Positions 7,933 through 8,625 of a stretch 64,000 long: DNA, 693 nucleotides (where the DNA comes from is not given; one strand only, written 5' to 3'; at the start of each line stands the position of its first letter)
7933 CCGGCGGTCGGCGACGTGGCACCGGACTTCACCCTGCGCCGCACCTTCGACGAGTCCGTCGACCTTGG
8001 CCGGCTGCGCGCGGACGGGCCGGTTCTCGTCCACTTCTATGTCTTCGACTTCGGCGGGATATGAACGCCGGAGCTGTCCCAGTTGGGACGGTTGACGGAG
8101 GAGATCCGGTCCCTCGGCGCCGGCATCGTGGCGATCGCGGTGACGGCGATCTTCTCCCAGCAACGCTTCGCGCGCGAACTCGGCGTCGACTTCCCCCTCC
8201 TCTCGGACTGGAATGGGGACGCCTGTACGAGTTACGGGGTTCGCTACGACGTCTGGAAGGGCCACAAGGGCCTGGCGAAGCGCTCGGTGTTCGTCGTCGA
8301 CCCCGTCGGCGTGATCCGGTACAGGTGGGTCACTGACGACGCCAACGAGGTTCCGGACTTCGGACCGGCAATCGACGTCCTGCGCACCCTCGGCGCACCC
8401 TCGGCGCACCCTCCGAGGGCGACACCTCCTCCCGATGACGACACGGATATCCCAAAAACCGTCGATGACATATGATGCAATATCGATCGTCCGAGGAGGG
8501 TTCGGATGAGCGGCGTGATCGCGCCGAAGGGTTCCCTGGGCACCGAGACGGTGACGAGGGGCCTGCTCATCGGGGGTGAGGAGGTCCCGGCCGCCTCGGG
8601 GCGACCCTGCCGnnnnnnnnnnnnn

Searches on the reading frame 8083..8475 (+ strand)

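Call 88: search_protein_families(library=pfam, proteins=[window:8083-8475:+])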
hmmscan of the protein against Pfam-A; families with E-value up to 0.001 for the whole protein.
window:8083-8475:+ (130 aa): 2 families
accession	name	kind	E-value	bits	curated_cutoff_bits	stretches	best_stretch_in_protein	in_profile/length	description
PF00578.27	AhpC-TSA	-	3.8e-13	49.9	26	1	3-80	50-123/124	AhpC/TSA family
PF08534.16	Redoxin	-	5.3e-09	36.4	26.6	1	4-93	54-144/148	Redoxin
